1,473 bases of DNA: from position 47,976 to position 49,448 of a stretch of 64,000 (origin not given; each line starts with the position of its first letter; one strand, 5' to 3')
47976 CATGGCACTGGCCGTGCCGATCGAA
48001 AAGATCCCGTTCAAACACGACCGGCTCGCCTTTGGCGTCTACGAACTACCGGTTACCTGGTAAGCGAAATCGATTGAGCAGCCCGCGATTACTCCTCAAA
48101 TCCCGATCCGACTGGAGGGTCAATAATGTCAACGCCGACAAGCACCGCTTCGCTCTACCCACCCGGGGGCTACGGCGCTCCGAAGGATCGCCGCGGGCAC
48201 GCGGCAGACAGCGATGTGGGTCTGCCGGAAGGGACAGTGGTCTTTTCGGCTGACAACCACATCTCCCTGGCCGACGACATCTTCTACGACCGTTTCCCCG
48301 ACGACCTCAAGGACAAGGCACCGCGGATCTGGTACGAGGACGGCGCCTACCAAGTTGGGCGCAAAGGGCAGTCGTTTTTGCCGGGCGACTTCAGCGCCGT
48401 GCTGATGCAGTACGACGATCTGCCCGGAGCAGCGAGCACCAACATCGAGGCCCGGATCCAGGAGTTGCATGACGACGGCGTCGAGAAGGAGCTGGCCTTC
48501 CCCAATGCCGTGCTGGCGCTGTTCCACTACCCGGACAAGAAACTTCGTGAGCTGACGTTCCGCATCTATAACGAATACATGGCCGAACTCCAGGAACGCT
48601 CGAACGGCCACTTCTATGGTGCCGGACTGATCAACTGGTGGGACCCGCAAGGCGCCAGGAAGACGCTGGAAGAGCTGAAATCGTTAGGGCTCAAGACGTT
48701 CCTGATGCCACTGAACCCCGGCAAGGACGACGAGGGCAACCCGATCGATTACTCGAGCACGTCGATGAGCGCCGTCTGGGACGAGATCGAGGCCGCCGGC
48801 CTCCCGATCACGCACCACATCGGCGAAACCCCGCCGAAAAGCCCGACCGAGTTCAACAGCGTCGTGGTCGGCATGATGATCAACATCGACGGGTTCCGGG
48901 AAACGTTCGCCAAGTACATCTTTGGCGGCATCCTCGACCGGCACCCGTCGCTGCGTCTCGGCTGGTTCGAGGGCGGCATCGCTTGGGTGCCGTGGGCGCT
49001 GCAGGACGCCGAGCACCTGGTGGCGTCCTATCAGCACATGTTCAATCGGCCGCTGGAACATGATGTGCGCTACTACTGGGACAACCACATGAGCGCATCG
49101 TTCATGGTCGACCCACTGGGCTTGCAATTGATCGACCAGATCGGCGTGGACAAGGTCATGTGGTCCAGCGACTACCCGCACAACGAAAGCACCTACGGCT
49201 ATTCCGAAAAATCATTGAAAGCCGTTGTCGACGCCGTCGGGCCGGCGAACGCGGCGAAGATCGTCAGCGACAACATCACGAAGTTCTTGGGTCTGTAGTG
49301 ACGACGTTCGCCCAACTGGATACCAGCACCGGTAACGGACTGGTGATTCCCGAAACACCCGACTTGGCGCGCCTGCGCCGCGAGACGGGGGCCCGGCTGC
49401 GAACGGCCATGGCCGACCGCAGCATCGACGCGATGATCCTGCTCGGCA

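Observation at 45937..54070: Seven-gene translationally coupled operon: TetR, ferredoxin, P450, amidohydrolase, two M24 proteins and a double CoA-transferase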

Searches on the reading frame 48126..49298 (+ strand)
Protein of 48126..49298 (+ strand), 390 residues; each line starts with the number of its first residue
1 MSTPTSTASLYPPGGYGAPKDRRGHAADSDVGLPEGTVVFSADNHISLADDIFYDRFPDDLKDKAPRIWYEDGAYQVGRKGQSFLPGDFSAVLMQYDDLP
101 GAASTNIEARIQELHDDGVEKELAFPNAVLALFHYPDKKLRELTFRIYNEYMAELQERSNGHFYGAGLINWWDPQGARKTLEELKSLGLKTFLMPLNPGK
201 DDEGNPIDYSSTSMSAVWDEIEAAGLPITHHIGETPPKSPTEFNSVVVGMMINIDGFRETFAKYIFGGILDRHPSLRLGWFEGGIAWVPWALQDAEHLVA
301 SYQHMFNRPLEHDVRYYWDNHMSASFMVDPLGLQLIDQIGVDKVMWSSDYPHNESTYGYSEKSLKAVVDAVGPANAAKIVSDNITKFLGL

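Call 4: search_protein_families(library=pfam, proteins=[window:48126-49298:+])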
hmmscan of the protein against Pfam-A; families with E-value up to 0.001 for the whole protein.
window:48126-49298:+ (390 aa): 1 family
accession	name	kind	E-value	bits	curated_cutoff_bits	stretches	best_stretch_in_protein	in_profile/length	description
PF04909.20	Amidohydro_2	-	1.2e-21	78.2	26.4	1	138-390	56-289/289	Amidohydrolase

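Call 5: search_protein_families(library=ncbifam, proteins=[window:48126-49298:+])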
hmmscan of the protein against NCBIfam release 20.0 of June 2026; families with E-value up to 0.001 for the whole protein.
window:48126-49298:+ (390 aa): 0 families

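Call 10: search_solved_structures(query=window:48126-49298:+, max_evalue=0.001)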
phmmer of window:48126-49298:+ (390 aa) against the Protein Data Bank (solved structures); distinct sequences matched with E-value up to 0.001: 14.
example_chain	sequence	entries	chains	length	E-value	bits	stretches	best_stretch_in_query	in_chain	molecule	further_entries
6omp_A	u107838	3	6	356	3.4e-26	95.3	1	40-379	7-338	PtmU3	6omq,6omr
8uyr_A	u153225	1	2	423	2.4e-23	85.9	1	35-387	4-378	DitZ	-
6m1w_A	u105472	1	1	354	6.2e-08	35.1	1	99-354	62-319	Amidohydrolase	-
6m2i_A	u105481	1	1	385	7.5e-08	34.9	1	99-354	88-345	Amidohydrolase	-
8ful_A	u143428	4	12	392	7.6e-08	34.9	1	99-354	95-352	Amidohydrolase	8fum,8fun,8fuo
4dzi_A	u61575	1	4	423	2.1e-07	33.4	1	157-389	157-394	Putative TIM-barrel metal-dependent hydrolase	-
8sm9_F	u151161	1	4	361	7.6e-06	28.3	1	221-353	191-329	Amidohydrolase 2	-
4icm_A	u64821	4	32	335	1.1e-05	27.7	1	109-354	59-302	5-carboxyvanillate decarboxylase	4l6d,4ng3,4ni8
8sm8_G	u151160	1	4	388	0.00011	24.4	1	145-354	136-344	Putative amidohydrolase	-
3nur_A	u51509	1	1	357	0.00044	22.4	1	264-355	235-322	Amidohydrolase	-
4ign_A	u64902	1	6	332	0.00048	22.3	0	262-353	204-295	2-amino-3-carboxymuconate-6-semialdehyde decarboxylase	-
4igm_A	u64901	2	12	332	0.00051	22.3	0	262-353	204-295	2-amino-3-carboxymuconate-6-semialdehyde decarboxylase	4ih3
4ofc_A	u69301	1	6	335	0.00052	22.2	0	262-353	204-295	2-amino-3-carboxymuconate-6-semialdehyde decarboxylase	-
2wm1_A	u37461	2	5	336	0.00053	22.2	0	262-353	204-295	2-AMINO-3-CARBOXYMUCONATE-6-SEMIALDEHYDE DECARBOXYLASE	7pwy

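Call 29: search_solved_structures(query=window:48126-49298:+, max_evalue=1e-10, show_alignments=2)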
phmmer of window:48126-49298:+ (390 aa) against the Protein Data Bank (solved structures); distinct sequences matched with E-value up to 1e-10: 2.
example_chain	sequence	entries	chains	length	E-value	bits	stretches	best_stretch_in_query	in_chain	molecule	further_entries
6omp_A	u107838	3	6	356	3.4e-26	95.3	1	40-379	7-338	PtmU3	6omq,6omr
8uyr_A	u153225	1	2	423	2.4e-23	85.9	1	35-387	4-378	DitZ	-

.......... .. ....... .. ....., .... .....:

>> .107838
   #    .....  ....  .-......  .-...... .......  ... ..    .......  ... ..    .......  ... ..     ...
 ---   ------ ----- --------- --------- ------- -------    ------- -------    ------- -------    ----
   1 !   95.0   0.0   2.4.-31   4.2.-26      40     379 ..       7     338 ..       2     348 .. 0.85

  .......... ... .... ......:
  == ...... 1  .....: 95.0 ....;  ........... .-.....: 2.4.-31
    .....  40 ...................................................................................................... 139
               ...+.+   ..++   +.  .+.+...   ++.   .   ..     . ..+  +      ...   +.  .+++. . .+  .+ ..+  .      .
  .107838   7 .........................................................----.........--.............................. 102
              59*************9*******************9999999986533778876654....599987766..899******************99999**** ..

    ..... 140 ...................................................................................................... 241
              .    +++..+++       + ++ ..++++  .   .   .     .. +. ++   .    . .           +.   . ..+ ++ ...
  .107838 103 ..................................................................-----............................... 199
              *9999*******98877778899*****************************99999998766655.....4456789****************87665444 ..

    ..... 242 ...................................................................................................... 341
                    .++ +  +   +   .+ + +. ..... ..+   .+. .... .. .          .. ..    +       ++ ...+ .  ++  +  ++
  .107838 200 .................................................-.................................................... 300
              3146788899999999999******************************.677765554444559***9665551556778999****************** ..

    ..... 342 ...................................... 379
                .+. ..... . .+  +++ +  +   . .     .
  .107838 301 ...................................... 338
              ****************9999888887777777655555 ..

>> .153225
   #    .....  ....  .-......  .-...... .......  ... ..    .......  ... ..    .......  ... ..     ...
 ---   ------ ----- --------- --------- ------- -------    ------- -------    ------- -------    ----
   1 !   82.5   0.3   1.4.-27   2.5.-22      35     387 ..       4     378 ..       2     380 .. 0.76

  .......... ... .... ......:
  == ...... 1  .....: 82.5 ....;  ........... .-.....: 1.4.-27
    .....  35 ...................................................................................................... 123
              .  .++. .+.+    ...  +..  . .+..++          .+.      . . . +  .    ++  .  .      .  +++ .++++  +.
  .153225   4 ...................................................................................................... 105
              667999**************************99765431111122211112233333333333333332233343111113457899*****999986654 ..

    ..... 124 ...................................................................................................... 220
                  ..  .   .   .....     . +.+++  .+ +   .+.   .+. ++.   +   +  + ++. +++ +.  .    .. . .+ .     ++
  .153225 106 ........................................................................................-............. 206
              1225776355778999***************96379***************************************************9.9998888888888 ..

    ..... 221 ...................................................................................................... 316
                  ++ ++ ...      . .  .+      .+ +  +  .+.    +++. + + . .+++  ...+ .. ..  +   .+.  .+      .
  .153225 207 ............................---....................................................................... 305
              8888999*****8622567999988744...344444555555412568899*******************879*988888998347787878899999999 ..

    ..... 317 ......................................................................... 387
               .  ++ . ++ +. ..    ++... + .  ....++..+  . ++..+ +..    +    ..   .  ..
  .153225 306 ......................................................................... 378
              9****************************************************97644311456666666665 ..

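Call 31: search_dna_similar(query=window:48126-49298:+, collection=plasmids, mode=protein, max_evalue=1e-30, max_rows=30)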
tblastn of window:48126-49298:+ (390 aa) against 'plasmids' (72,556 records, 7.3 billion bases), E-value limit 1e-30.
Records with a match: 4; places in all: 5; records where one place covers at least 80% of the query: 4.
Best place of each record, by identity: 80-90% 1; <60% 3.
By first word of the organism name: Mycobacterium 1; Tardibacter 1; Sphingomonas 1; Sphingobium 1.
By predicted mobility (MOB-suite, as given by PLSDB): mobilizable 2; non-mobilizable 1; conjugative 1.
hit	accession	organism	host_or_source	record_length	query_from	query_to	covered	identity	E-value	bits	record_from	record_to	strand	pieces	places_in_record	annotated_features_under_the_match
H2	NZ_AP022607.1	Mycobacterium branderi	-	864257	1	390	100%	81.6%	0e+0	672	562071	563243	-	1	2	amidohydrolase family protein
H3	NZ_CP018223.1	Tardibacter chloracetimidivorans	whole organism,soil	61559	32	390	92%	41.0%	1e-86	293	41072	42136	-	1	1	amidohydrolase family protein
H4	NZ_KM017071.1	Sphingomonas sp. JE1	-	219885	33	390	92%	39.1%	2e-79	273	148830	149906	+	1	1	amidohydrolase family protein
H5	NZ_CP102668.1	Sphingobium sp. JS3065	whole organism,chemical plant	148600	38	390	91%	27.7%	2e-36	148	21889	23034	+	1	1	amidohydrolase family protein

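Call 32: get_annotated_region(hit=H2, flank=12000)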
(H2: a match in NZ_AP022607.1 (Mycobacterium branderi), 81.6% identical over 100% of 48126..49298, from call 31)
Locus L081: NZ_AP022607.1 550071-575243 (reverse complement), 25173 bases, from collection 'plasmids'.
description: Mycobacterium branderi strain JCM 12687 plasmid pJCM12687
organism: Mycobacterium branderi (NCBI taxid 43348)
taxonomy: Bacteria; Actinomycetota; Actinomycetes; Mycobacteriales; Mycobacteriaceae; Mycobacterium; Mycobacterium branderi
host: -; source: -; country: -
typing (MOB-suite, as given by PLSDB): non-mobilizable
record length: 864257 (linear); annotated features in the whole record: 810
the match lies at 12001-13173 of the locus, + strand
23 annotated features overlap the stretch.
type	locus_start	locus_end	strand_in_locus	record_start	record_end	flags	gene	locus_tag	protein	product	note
CDS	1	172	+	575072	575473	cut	-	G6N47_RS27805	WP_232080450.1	hypothetical protein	-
CDS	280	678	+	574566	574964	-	-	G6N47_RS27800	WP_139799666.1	MmpS family transport accessory protein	-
CDS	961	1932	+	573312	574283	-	-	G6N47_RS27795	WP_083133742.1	enoyl-CoA hydratase/isomerase family protein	-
CDS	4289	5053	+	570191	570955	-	-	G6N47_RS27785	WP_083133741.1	SDR family NAD(P)-dependent oxidoreductase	-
CDS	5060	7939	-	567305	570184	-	-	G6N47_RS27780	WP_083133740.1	MMPL family transporter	-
CDS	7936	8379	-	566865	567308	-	-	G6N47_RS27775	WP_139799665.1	MmpS family transport accessory protein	-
CDS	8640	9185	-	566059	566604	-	-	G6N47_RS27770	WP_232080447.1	MarR family transcriptional regulator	GO:0006355 - regulation of DNA-templated transcription [Evidence IEA]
CDS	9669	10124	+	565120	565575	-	-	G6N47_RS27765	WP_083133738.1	MarR family transcriptional regulator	GO:0006355 - regulation of DNA-templated transcription [Evidence IEA]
CDS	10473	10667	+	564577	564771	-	-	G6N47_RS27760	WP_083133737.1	ferredoxin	-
CDS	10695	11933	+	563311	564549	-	-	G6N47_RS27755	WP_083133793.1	cytochrome P450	-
CDS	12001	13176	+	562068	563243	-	-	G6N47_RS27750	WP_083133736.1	amidohydrolase family protein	-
CDS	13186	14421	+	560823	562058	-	-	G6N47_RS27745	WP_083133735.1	Xaa-Pro peptidase family protein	GO:0006508 - proteolysis [Evidence IEA]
CDS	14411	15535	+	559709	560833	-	-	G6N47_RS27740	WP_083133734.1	M24 family metallopeptidase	-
CDS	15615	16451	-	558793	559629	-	-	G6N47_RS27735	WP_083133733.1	mycofactocin-coupled SDR family oxidoreductase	-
CDS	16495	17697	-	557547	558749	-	-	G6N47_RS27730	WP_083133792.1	cytochrome P450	-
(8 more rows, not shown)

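Call 33: get_annotated_region(hit=H3, flank=10000)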
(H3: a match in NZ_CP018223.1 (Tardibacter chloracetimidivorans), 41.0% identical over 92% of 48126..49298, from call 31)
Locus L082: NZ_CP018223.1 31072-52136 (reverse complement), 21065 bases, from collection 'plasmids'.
description: Tardibacter chloracetimidivorans strain JJ-A5 plasmid pHSL2, complete sequence
organism: Tardibacter chloracetimidivorans (NCBI taxid 1921510)
taxonomy: Bacteria; Pseudomonadota; Alphaproteobacteria; Sphingomonadales; Sphingomonadaceae; Tardibacter; Tardibacter chloracetimidivorans
host: -; source: whole organism,soil; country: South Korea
typing (MOB-suite, as given by PLSDB): mobilizable; replicon rep_cluster_1617; relaxase MOBP
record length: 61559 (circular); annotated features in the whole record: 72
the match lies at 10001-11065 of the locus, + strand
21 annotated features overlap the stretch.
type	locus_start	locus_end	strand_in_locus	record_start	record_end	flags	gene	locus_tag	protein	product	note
CDS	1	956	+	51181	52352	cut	-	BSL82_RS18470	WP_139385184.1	IS3 family transposase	-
CDS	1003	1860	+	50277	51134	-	dctP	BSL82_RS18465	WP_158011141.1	TRAP transporter substrate-binding protein DctP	GO:0055085 - transmembrane transport [Evidence IEA]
CDS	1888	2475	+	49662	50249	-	-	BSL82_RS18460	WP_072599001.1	TRAP transporter small permease subunit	-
CDS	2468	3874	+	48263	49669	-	-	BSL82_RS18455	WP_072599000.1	TRAP transporter large permease subunit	-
CDS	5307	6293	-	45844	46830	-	-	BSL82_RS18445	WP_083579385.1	LysR family transcriptional regulator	-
CDS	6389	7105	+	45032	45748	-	-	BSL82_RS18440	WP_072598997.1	NAD(P)-dependent alcohol dehydrogenase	-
CDS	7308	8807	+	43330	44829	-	istA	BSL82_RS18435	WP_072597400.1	IS21 family transposase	-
CDS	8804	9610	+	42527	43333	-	istB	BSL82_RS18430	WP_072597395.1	IS21-like element helper ATPase IstB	-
CDS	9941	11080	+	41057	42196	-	-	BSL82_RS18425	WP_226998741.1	amidohydrolase family protein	-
CDS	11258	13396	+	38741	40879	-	-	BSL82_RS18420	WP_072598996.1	molybdopterin-dependent oxidoreductase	-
CDS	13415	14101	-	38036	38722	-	-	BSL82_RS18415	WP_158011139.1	MarR family winged helix-turn-helix transcriptional regulator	GO:0006355 - regulation of DNA-templated transcription [Evidence IEA]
CDS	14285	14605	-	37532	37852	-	-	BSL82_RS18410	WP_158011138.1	hypothetical protein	-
CDS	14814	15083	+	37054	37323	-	-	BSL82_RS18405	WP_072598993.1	DUF736 domain-containing protein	-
CDS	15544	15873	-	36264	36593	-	-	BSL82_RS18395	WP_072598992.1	XRE family transcriptional regulator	-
CDS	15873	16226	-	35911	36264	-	-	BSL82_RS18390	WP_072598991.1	type II toxin-antitoxin system RelE/ParE family toxin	-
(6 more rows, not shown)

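Call 34: get_annotated_region(hit=H4, flank=10000)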
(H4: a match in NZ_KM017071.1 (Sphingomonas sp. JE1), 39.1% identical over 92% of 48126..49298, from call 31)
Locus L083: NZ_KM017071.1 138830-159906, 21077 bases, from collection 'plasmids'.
description: Sphingomonas sp. JE1 plasmid pJE1, complete sequence
organism: Sphingomonas sp. JE1 (NCBI taxid 1628059)
taxonomy: Bacteria; Pseudomonadota; Alphaproteobacteria; Sphingomonadales; Sphingomonadaceae; Sphingomonas; Sphingomonas sp. JE1
host: -; source: -; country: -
typing (MOB-suite, as given by PLSDB): mobilizable; relaxase MOBP
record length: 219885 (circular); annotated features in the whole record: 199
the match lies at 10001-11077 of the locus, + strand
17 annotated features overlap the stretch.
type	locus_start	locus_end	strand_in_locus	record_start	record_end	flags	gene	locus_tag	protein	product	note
CDS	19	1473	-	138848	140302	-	-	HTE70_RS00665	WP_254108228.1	aldehyde dehydrogenase family protein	-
CDS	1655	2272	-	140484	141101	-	-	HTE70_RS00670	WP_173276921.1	nuclear transport factor 2 family protein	-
CDS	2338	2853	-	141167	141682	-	-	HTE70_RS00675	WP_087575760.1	VOC family protein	-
CDS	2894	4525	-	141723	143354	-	-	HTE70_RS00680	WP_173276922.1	choline dehydrogenase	-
CDS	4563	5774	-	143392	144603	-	-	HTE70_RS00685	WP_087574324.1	alpha/beta hydrolase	-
CDS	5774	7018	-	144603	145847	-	-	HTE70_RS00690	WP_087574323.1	thiolase family protein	-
CDS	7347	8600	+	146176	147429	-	-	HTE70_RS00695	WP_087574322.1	cytochrome P450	-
CDS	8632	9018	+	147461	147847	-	-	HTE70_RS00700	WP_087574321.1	EthD domain-containing protein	-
CDS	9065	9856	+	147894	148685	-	-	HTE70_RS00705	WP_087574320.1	glucose 1-dehydrogenase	-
CDS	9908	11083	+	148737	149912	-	-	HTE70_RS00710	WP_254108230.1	amidohydrolase family protein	-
CDS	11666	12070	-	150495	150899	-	-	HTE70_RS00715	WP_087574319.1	VOC family protein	-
CDS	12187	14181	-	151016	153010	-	-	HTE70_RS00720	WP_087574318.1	FAD-dependent oxidoreductase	-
CDS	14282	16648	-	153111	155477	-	-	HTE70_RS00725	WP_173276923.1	TonB-dependent receptor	GO:0015891 - siderophore transport [Evidence IEA]; GO:0055085 - transmembrane transport [Evidence IEA]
CDS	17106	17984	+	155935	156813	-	-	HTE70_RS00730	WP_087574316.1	3-hydroxyacyl-CoA dehydrogenase family protein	-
CDS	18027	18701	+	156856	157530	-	-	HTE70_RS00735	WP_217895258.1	3-hydroxyacyl-CoA dehydrogenase family protein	GO:0006631 - fatty acid metabolic process [Evidence IEA]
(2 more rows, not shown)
